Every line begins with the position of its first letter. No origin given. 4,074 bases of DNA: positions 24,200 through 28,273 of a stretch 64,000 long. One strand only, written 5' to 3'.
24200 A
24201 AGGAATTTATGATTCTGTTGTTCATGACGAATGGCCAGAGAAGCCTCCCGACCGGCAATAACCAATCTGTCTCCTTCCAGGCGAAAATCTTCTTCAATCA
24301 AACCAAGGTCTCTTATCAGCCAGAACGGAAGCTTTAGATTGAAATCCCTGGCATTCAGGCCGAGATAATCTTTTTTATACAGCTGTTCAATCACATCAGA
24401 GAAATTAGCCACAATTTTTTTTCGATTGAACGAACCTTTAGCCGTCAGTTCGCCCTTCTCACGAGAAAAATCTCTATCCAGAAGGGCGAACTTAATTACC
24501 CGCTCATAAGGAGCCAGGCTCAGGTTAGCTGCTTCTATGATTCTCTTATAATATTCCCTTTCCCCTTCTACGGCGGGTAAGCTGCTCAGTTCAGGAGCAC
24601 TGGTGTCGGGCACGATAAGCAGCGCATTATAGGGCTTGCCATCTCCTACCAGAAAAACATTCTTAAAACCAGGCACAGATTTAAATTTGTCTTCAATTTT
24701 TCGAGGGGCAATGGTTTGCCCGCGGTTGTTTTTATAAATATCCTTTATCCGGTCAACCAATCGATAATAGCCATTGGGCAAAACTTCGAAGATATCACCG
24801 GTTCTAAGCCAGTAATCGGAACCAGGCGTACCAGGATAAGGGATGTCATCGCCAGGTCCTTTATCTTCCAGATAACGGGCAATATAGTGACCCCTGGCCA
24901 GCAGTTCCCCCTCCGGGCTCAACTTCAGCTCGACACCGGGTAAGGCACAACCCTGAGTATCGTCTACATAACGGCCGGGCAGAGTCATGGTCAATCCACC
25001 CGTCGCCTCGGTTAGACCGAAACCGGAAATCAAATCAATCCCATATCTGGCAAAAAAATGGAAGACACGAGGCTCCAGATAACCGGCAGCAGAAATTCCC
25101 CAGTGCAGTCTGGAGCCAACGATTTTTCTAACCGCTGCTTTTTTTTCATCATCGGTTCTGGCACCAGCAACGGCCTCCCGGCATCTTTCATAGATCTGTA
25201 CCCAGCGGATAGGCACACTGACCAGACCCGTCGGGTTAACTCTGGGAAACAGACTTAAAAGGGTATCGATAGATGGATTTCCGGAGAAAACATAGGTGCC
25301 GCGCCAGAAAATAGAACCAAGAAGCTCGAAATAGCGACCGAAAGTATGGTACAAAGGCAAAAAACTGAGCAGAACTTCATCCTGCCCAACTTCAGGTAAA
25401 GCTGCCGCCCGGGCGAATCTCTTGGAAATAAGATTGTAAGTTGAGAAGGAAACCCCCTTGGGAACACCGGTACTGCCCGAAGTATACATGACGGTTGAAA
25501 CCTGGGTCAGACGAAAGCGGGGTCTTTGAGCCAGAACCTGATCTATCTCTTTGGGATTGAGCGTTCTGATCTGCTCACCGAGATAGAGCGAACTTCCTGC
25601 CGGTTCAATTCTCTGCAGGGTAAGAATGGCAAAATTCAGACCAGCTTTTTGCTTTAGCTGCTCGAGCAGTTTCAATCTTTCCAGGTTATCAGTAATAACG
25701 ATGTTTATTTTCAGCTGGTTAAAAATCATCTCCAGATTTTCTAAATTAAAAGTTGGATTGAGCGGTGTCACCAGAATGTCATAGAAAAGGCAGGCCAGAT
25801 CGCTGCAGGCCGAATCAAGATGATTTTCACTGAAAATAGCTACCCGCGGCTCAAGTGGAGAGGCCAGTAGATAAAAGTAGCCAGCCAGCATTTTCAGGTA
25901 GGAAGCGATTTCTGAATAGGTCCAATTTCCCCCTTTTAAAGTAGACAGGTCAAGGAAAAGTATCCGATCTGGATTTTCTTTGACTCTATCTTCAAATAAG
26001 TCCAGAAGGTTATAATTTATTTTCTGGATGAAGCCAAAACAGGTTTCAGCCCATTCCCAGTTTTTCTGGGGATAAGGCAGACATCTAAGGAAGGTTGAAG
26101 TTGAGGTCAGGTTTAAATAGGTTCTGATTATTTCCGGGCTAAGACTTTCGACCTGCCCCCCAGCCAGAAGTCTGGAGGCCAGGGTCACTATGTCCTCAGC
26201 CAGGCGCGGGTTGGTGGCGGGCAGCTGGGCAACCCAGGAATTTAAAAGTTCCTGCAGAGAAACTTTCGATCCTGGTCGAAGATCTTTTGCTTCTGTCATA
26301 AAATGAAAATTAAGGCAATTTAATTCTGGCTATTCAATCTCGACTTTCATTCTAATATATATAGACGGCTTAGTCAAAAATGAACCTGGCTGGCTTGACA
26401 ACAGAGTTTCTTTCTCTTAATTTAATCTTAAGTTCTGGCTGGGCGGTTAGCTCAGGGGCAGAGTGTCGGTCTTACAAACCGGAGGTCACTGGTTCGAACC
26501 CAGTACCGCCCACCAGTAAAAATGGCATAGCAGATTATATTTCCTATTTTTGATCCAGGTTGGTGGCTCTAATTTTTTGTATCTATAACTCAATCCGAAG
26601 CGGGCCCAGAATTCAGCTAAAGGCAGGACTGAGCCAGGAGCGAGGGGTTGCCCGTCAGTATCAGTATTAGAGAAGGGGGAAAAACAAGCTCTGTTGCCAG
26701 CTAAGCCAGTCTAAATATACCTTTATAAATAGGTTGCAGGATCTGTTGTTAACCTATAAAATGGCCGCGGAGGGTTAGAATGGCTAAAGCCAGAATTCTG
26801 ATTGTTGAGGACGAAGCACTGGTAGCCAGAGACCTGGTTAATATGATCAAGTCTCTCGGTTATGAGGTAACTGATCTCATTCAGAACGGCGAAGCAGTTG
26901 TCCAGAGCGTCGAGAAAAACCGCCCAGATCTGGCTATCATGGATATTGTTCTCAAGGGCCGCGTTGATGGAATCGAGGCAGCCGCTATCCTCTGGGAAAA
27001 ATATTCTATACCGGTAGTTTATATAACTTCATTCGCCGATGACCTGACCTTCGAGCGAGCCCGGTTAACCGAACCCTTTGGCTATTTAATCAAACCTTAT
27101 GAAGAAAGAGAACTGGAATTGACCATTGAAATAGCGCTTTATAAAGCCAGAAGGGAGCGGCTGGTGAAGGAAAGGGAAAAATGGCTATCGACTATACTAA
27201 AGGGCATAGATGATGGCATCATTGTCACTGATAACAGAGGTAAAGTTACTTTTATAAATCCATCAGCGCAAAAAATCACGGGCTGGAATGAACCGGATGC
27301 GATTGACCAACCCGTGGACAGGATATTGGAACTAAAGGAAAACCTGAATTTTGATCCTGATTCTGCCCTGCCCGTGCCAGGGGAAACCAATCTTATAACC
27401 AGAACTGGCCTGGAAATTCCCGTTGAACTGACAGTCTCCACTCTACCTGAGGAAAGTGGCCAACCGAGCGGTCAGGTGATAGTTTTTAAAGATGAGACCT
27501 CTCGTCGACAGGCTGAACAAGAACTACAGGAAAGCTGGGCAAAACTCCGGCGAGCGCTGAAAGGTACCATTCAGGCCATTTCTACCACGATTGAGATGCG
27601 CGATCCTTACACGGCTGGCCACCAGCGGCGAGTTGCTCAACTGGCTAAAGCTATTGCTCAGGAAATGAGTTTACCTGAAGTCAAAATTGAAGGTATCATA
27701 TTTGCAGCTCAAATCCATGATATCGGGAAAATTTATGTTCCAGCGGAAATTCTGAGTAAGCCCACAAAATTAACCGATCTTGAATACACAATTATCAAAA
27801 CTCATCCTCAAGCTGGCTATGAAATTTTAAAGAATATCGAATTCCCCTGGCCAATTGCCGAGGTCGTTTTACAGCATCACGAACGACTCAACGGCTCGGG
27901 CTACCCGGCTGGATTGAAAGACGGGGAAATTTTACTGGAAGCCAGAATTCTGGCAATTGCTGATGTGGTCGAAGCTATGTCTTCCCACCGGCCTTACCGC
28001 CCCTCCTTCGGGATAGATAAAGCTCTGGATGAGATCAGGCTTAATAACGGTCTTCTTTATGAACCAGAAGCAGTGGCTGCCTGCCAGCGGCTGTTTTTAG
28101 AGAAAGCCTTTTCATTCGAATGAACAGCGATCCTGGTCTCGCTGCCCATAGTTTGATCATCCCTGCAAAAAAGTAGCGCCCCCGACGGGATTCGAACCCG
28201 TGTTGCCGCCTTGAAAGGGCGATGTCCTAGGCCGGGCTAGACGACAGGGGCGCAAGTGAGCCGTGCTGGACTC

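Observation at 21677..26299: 1540-aa fusion of an AMP-forming acyl-CoA ligase domain and a C-terminal GNAT acyltransferase, with ~700 aa of unknown sequence between them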

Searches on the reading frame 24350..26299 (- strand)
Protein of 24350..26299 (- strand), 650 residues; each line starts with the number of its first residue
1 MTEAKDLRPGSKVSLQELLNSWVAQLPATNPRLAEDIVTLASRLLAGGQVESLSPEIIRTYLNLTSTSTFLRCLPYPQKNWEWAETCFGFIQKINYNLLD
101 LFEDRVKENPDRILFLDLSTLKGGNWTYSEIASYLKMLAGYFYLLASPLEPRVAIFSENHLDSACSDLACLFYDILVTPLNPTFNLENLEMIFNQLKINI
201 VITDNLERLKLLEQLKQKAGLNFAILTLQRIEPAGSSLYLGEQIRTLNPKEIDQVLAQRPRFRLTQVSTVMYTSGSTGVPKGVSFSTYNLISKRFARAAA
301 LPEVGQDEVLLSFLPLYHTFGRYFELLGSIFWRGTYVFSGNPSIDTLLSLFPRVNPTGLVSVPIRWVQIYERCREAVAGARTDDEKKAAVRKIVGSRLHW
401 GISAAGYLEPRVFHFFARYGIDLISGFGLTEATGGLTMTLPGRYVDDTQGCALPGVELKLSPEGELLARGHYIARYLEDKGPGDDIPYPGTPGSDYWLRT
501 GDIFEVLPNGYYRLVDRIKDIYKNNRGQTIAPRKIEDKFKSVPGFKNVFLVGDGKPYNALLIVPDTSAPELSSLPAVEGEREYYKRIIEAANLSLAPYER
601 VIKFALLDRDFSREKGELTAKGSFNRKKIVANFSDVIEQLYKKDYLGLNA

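Call 30: search_solved_structures(query=window:24350-26299:-, max_evalue=1e-10, show_alignments=2)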
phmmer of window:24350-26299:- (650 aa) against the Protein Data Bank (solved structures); distinct sequences matched with E-value up to 1e-10: 31.
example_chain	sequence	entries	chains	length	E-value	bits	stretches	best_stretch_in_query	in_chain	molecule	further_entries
5mso_A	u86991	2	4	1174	1.2e-18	70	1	268-642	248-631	Carboxylic acid reductase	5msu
4gxr_A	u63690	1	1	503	3.8e-17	65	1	116-552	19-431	Malonyl CoA synthetase, Benzoate-CoA ligase Chimeric protein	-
4fuq_A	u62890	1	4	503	4.7e-17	64.7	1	116-552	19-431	Malonyl CoA synthetase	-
4fut_A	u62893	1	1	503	4.8e-17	64.7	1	116-552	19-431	Malonyl CoA synthetase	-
4gxq_A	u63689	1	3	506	5e-17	64.6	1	116-552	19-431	Malonyl CoA synthetase, Benzoate-CoA ligase Chimeric protein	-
6oz1_A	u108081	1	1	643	9.8e-16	60.4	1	229-641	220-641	Oxidoreductase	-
5msc_A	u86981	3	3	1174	1.1e-15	60.3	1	267-642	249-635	Carboxylic acid reductase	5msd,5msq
5msp_A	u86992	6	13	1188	8.5e-15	57.3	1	267-642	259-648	Thioester reductase domain-containing protein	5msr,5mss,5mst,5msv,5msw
6aaa_A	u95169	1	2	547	1.1e-14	57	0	121-323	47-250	Blue-shifted Luciferase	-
3qya_A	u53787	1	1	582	1.1e-13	53.6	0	109-328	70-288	Luciferase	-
6k4c_A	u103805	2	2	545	1.3e-13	53.3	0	125-328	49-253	Ancestral luciferase AncLamp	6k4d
3nyq_A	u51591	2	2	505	3.7e-13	51.8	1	269-559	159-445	Malonyl-CoA Ligase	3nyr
4m46_A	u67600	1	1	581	1e-12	50.4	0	109-328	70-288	Luciferase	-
4g37_A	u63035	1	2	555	1e-12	50.4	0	125-328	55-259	Luciferin 4-monooxygenase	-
8wev_A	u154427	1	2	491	1.6e-12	49.8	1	264-555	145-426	Feruloyl-CoA Synthetase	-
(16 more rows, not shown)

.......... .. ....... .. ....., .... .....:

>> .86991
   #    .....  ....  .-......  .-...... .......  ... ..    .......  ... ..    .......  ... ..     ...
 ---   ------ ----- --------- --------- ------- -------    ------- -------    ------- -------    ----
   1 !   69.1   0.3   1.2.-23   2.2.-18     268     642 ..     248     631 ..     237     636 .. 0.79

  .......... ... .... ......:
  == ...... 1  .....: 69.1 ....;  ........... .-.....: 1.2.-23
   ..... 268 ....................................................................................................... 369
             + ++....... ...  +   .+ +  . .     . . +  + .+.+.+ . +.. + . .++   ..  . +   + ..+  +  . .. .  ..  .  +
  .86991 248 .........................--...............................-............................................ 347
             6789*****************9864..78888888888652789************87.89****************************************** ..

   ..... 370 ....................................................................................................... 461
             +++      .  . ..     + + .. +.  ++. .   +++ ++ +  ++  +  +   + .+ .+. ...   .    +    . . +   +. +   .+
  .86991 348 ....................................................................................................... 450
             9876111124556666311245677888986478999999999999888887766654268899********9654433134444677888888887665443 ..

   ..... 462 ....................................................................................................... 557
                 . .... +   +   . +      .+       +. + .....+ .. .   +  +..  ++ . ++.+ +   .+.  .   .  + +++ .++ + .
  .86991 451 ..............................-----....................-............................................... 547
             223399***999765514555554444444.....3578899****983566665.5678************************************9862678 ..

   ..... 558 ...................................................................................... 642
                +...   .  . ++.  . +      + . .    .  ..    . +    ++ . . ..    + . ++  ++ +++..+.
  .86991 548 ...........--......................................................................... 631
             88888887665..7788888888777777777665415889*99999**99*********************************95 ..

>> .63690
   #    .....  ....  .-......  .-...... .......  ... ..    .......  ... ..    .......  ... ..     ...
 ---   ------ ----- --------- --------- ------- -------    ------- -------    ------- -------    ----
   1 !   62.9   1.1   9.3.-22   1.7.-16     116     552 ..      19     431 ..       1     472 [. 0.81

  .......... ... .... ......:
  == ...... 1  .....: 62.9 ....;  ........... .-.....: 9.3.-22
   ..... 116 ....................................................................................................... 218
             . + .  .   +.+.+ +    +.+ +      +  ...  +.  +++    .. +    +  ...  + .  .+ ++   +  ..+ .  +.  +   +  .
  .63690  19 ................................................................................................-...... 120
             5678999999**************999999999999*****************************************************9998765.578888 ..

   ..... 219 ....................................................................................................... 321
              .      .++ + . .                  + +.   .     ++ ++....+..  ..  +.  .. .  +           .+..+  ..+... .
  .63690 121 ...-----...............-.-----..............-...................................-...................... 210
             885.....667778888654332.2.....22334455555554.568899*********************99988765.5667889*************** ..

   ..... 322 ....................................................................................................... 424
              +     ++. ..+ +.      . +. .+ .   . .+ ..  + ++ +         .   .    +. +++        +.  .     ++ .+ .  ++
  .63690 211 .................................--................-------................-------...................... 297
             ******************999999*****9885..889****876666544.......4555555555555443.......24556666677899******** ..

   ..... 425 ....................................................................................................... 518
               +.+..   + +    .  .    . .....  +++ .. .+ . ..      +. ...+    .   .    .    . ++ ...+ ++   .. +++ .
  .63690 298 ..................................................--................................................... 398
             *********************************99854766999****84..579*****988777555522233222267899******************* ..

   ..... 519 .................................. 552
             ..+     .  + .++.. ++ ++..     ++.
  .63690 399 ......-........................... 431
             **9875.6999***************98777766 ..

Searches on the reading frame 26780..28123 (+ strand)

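Call 77: search_protein_families(library=pfam, proteins=[window:26780-28123:+], max_evalue=0.00001)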
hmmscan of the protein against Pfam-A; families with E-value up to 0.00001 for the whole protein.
window:26780-28123:+ (447 aa): 6 families
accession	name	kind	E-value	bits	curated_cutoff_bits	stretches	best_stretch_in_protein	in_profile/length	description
PF13487.12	HD_5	-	5.2e-38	130.9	27.2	1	267-429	3-168/170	HD domain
PF01966.28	HD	-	2e-22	80.1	22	1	279-400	2-116/116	HD domain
PF00072.30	Response_reg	-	1.2e-18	67.7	30.2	1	6-116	1-110/111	Response regulator receiver domain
PF00989.32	PAS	-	2.1e-09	37.8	22.6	1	137-238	4-112/113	PAS fold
PF13426.13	PAS_9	-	5.3e-09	36.7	27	1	144-240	1-102/103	PAS domain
PF13188.13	PAS_8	-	8.5e-07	29.1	21.8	1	136-187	3-51/65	PAS domain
